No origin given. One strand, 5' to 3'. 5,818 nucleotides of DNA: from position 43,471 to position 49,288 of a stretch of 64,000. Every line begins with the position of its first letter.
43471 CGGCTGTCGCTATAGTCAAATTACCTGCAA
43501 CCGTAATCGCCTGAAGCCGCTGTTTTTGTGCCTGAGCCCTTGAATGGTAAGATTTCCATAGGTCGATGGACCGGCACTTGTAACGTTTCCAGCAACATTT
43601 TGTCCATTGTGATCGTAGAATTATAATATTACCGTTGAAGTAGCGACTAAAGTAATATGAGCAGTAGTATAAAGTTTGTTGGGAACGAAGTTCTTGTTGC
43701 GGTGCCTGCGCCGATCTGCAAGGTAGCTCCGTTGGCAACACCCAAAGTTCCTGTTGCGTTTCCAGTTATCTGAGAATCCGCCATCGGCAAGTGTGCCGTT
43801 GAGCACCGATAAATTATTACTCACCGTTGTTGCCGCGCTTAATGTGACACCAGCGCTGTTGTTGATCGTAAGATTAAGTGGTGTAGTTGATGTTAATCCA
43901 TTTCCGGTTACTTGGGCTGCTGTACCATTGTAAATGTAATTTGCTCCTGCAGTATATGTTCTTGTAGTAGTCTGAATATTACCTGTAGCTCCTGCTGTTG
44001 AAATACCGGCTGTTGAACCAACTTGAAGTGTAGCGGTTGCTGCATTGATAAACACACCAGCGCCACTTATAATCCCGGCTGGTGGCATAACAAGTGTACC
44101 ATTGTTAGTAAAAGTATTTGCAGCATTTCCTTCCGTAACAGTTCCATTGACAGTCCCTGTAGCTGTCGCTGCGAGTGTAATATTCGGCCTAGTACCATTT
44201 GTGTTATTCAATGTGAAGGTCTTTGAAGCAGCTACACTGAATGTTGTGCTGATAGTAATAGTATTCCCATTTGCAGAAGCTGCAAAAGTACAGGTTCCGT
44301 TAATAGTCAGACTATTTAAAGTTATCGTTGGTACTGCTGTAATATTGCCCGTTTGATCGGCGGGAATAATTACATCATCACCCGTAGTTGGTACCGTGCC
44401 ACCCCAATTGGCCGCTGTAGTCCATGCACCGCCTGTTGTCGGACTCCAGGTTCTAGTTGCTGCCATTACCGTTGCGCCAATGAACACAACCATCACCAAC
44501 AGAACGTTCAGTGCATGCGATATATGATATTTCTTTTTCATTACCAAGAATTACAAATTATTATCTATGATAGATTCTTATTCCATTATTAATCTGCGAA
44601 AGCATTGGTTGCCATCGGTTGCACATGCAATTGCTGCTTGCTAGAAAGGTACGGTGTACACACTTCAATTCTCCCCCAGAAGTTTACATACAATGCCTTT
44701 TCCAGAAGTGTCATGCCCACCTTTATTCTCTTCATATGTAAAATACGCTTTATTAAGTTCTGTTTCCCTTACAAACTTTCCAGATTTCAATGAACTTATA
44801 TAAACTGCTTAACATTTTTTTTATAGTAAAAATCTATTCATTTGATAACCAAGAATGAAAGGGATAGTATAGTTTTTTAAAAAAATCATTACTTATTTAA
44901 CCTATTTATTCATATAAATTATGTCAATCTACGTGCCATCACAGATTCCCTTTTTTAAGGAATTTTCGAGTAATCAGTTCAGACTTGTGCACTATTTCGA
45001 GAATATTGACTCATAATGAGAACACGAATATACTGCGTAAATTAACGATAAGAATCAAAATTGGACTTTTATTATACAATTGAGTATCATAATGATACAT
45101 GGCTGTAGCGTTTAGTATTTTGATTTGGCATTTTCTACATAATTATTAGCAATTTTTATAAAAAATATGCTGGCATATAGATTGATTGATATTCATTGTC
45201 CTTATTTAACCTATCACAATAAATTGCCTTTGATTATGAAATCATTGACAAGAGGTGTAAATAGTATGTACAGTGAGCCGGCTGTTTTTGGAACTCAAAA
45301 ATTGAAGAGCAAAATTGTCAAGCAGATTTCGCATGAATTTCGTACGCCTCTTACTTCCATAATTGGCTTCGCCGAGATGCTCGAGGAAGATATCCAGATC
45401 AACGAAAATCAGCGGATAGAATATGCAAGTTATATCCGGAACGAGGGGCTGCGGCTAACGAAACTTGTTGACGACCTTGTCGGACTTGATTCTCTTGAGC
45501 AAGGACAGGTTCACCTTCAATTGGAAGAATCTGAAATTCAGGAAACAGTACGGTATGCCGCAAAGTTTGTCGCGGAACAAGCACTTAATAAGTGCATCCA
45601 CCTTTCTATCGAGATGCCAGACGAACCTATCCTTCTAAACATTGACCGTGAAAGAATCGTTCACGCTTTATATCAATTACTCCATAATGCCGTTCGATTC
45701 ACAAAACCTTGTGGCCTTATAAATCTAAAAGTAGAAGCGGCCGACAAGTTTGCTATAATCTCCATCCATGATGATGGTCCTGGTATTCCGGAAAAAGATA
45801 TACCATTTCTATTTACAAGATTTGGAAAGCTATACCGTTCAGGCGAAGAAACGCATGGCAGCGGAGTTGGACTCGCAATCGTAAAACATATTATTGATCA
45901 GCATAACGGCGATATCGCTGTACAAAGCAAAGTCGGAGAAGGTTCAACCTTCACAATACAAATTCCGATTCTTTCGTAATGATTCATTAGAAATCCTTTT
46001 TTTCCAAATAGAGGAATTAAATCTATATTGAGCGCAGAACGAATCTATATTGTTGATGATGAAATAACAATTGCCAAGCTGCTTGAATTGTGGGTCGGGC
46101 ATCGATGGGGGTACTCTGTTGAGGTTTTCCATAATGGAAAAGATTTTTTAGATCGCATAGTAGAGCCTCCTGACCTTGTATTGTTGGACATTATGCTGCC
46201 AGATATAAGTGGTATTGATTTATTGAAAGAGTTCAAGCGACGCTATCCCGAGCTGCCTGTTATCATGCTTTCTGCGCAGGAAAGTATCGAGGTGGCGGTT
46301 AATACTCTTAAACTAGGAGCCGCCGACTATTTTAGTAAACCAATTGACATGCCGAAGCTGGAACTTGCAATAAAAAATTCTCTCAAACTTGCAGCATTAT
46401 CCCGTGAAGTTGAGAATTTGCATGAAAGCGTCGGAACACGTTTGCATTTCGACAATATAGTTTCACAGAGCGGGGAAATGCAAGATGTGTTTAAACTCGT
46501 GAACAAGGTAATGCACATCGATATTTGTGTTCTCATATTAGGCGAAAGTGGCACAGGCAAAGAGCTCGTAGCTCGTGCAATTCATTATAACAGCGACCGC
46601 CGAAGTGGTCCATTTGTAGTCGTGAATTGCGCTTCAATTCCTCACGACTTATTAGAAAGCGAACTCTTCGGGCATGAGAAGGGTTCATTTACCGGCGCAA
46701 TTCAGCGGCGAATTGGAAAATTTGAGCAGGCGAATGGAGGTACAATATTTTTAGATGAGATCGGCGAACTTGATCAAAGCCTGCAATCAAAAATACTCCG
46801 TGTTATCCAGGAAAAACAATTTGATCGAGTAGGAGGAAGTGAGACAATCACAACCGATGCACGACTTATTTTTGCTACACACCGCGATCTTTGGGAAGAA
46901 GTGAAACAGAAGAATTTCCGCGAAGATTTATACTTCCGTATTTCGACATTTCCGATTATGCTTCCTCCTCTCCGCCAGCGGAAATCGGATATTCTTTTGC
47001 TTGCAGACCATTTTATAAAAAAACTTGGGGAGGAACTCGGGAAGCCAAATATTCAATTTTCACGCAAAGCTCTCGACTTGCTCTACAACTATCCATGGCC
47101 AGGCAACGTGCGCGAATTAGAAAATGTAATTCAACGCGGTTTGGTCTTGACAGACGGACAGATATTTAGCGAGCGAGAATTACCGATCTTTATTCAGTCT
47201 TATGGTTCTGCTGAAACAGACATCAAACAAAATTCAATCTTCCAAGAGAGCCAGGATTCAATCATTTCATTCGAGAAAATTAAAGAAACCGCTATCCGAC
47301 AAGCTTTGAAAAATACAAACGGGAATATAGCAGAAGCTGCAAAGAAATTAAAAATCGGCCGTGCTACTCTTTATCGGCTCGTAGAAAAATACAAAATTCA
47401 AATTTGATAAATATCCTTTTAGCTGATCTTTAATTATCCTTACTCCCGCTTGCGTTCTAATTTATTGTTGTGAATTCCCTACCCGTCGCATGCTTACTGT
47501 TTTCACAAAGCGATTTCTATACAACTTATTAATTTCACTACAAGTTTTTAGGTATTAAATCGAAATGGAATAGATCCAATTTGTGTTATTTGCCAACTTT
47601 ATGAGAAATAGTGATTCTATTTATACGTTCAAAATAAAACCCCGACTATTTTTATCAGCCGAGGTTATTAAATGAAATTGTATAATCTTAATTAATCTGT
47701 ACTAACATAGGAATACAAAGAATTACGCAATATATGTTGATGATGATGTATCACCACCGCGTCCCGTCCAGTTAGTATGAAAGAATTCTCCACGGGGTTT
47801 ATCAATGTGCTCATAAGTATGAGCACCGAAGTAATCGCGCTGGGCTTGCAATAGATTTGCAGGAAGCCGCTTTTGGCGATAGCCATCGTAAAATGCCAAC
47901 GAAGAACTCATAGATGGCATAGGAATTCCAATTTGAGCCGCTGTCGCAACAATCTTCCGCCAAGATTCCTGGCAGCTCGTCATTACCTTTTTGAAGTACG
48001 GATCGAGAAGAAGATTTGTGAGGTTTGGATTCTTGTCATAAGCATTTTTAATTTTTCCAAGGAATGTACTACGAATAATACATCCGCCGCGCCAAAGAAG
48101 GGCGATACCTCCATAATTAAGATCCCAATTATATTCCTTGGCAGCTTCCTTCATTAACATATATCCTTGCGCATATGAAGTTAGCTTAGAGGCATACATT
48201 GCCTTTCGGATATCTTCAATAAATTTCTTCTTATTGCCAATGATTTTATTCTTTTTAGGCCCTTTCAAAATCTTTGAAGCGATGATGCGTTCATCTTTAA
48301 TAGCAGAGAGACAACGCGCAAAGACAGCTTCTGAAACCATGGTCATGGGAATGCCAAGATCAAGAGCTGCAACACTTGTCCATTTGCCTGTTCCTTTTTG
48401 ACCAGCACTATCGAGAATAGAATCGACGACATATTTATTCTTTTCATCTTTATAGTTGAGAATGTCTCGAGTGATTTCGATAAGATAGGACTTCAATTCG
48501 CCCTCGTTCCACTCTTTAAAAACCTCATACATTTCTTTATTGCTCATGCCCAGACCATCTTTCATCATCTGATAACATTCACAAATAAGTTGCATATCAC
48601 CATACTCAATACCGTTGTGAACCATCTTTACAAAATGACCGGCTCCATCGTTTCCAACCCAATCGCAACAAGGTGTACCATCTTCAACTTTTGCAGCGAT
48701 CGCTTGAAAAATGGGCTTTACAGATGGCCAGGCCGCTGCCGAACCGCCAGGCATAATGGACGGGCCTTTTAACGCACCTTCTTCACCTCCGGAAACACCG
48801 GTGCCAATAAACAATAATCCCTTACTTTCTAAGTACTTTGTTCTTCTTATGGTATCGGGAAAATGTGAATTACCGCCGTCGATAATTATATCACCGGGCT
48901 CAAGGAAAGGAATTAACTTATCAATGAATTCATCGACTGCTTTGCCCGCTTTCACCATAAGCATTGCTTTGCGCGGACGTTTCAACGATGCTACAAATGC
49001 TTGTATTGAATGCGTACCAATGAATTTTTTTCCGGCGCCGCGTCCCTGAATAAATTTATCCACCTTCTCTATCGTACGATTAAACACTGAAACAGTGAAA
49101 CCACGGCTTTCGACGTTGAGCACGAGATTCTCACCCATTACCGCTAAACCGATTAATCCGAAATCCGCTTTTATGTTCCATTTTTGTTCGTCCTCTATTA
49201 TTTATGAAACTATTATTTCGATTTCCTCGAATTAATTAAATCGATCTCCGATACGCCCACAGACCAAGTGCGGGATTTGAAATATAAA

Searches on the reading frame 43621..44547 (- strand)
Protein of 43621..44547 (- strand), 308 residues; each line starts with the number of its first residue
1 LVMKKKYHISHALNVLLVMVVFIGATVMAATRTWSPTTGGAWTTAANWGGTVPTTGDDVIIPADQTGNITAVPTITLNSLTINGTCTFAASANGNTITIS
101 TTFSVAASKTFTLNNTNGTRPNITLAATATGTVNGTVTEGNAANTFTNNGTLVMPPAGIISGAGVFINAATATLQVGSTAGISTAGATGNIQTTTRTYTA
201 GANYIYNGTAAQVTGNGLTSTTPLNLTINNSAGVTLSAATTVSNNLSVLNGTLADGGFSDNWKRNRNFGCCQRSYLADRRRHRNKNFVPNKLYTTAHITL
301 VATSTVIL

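Call 10: search_protein_families(library=pfam, proteins=[window:43621-44547:-], max_evalue=0.01)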
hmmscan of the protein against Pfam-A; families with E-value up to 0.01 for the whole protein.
window:43621-44547:- (308 aa): 1 family
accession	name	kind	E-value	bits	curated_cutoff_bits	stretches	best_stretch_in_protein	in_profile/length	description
PF10162.14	G8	-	7.1e-05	23.1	22.9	1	48-103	2-55/124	G8 domain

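Call 94: search_protein_families(library=pfam, proteins=[window:43800-44541:-], max_evalue=0.01)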
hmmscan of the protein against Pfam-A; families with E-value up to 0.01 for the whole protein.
window:43800-44541:- (247 aa): 1 family
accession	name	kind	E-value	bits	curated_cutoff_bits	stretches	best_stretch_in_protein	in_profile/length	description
PF10162.14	G8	-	6.4e-05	23.3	22.9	1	46-102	2-56/124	G8 domain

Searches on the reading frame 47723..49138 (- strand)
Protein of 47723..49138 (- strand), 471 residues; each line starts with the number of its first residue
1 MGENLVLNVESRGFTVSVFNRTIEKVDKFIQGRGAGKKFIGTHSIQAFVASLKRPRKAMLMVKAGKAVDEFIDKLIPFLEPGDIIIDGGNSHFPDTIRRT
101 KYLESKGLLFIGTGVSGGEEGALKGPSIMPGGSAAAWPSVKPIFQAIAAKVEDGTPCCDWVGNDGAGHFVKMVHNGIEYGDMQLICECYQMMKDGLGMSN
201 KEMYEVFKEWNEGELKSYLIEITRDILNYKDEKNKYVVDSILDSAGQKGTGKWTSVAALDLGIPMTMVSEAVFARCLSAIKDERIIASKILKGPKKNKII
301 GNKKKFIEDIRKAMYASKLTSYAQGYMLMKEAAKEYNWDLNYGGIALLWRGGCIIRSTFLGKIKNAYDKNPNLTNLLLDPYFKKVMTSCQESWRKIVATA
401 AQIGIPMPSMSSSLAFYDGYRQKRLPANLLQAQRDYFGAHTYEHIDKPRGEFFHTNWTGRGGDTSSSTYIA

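Call 25: search_protein_families(library=pfam, proteins=[window:47723-49138:-], max_evalue=0.00001)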
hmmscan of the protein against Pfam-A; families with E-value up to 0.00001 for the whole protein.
window:47723-49138:- (471 aa): 2 families
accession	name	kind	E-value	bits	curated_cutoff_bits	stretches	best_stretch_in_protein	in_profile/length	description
PF00393.24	6PGD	-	3.6e-137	457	27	1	167-457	1-290/290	6-phosphogluconate dehydrogenase, C-terminal domain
PF03446.21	NAD_binding_2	-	2.1e-44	151.8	21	1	1-152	10-157/161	NAD binding domain of 6-phosphogluconate dehydrogenase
